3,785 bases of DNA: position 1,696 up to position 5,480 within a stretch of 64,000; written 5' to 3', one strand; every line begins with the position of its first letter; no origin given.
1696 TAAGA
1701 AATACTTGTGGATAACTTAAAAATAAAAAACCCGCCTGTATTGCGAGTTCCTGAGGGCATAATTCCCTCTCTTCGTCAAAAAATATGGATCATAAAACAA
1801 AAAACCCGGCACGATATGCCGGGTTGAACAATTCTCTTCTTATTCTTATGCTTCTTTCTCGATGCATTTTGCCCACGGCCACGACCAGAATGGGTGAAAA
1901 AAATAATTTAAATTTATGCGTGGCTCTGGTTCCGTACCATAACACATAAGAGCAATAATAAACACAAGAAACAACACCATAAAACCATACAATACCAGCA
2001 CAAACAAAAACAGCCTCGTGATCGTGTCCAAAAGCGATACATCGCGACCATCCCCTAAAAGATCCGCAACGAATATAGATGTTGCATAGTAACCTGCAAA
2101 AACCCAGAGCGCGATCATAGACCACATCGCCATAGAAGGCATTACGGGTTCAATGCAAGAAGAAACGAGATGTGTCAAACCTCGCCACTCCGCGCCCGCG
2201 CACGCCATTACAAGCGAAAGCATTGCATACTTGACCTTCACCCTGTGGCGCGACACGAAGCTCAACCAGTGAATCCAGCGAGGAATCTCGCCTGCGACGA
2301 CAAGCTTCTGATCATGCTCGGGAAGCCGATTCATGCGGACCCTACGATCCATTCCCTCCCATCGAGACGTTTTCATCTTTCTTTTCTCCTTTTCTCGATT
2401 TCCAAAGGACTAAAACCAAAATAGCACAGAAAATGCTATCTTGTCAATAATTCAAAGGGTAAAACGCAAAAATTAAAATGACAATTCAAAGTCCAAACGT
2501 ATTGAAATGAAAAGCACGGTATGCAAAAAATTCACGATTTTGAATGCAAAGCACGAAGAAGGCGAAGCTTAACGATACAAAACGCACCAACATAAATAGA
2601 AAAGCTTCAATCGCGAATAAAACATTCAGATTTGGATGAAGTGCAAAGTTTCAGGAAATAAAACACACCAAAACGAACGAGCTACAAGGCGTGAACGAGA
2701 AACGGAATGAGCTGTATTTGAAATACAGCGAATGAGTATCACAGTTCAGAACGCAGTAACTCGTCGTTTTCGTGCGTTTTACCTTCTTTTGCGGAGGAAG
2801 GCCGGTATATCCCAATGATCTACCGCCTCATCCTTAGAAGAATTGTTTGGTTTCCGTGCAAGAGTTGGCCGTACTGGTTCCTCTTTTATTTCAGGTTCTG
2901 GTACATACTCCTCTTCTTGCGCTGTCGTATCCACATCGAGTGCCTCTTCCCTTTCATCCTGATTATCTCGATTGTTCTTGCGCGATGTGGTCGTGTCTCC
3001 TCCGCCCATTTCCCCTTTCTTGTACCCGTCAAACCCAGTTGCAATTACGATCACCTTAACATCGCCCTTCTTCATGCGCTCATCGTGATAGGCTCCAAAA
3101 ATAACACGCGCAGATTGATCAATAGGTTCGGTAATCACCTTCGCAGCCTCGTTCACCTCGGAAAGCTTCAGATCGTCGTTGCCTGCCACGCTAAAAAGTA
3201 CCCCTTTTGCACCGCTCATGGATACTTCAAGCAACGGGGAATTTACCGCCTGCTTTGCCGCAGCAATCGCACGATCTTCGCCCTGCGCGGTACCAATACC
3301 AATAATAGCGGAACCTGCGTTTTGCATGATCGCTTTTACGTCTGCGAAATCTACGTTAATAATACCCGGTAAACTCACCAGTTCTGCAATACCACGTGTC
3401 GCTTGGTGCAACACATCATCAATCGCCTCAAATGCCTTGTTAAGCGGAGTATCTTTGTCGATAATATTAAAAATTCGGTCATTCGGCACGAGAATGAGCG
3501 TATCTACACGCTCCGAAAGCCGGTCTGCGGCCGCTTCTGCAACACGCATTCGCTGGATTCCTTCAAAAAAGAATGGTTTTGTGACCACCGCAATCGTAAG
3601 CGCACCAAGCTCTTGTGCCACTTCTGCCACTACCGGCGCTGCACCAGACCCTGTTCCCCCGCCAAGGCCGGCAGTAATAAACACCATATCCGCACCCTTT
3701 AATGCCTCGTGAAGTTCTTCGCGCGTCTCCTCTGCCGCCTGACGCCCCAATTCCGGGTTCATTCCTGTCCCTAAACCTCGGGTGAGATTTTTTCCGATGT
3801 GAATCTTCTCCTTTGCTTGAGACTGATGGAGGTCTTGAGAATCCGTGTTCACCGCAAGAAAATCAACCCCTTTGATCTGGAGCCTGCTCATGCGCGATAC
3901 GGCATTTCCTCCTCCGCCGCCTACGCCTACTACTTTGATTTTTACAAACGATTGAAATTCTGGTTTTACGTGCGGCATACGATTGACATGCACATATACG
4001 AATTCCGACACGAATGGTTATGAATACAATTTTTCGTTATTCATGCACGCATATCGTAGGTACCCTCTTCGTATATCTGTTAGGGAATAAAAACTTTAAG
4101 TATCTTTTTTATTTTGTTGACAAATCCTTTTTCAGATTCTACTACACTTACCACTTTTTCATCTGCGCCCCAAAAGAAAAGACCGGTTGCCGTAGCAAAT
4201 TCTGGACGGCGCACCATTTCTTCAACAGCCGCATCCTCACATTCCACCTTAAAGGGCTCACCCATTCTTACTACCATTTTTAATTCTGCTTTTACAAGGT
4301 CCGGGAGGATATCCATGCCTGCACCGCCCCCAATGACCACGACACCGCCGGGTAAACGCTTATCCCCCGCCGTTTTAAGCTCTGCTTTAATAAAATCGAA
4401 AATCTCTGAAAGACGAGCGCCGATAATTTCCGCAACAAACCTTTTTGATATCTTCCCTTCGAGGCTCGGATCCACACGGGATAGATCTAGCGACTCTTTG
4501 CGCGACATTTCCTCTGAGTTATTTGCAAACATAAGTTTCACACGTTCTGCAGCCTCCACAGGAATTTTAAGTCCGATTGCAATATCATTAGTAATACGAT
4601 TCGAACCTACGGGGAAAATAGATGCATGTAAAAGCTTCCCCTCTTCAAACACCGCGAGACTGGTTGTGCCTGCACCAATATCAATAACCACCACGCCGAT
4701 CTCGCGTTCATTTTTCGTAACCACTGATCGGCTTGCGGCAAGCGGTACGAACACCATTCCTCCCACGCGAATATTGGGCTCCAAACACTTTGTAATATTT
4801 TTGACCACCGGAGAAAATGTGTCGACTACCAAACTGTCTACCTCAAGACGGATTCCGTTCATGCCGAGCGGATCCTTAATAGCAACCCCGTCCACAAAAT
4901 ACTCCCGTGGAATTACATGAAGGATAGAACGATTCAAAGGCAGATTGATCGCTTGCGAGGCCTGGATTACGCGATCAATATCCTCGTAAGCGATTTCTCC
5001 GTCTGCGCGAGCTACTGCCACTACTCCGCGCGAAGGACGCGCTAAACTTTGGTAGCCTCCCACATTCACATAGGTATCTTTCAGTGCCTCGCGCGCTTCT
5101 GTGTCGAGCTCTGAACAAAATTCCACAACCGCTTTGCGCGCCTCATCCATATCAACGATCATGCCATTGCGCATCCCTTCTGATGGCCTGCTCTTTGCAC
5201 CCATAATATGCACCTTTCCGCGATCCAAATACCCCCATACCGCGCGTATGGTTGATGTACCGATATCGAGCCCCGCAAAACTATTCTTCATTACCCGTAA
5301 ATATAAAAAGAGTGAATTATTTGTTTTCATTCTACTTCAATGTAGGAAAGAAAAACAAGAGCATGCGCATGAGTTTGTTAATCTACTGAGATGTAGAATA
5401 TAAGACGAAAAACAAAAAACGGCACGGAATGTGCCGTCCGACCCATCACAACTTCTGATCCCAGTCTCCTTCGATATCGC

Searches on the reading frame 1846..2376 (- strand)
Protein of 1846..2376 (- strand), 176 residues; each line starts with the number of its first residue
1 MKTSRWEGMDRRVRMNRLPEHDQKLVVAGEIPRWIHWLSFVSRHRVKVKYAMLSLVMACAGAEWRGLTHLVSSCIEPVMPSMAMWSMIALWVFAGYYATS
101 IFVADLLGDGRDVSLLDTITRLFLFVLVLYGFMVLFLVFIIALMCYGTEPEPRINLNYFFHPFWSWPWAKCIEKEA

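Call 7: search_protein_families(library=pfam, proteins=[window:1846-2376:-], max_evalue=0.001)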
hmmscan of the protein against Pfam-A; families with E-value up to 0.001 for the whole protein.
window:1846-2376:- (176 aa): 0 families

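Call 65: find_encoding_contigs(protein=window:1846-2376:-, flank=10000, max_places=2)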
Protein window:1846-2376:- (176 aa): 4 contigs read that carry it; 2 places shown.
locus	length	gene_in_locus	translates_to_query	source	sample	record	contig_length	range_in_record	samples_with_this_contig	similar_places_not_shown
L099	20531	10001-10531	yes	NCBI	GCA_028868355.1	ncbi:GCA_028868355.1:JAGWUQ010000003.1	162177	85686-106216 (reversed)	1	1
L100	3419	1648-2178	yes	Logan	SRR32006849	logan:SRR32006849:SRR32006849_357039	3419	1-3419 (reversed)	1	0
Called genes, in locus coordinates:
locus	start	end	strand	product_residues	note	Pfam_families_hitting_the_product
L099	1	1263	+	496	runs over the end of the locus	-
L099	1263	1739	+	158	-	PF00588:SpoU_methylase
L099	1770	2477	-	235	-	PF13365:Trypsin_2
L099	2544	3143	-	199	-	PF01195:Pept_tRNA_hydro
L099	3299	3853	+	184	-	PF10502:Peptidase_S26, PF00717:Peptidase_S24 (weak)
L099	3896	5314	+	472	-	PF13393:tRNA-synt_His, PF00587:tRNA-synt_2b, PF03129:HGTP_anticodon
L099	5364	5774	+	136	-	PF11969:DcpS_C, PF01230:HIT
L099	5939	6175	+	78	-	PF01165:Ribosomal_S21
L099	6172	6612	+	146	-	PF02130:YbeY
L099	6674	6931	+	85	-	-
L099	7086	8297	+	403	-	PF11104:PilM_2 (faint), PF02491:SHS2_FTSA, PF06277:EutA, PF06723:MreB_Mbl, PF14450:FtsA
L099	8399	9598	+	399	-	PF00091:Tubulin, PF12327:FtsZ_C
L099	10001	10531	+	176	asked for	-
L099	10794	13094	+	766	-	PF03477:ATP-cone, PF17975:RNR_Alpha, PF02867:Ribonuc_red_lgC (faint), PF21995:RNR-II_ins_dom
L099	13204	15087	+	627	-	-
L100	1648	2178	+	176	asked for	-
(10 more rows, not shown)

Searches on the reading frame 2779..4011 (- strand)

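Call 7: search_protein_families(library=pfam, proteins=[window:2779-4011:-], max_evalue=0.001)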
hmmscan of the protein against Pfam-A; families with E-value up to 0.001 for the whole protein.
window:2779-4011:- (410 aa): 2 families
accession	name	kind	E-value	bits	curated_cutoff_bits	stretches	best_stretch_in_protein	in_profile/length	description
PF00091.31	Tubulin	-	2.8e-49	168.4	33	1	24-185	1-190/190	Tubulin/FtsZ family, GTPase domain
PF12327.13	FtsZ_C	-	2.3e-31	108.4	27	1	233-328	1-95/95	FtsZ family, C-terminal domain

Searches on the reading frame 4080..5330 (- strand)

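Call 7: search_protein_families(library=pfam, proteins=[window:4080-5330:-], max_evalue=0.001)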
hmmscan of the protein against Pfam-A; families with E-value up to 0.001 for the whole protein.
window:4080-5330:- (416 aa): 5 families
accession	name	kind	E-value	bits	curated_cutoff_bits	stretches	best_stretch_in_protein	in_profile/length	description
PF14450.12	FtsA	-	3.3e-30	105.5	31.8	1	214-383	1-127/127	Cell division protein FtsA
PF02491.25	SHS2_FTSA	-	2.3e-21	76.4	25.4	1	99-169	8-78/79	SHS2 domain inserted in FTSA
PF06723.19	MreB_Mbl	-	1.4e-09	37.7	27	1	210-358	144-305/327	MreB/Mbl protein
PF06277.17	EutA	-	2.4e-08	33.8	27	1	207-343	139-270/475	Ethanolamine utilisation protein EutA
PF11104.14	PilM_2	-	5.5e-07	29.3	27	1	204-266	173-235/340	Type IV pilus assembly protein PilM;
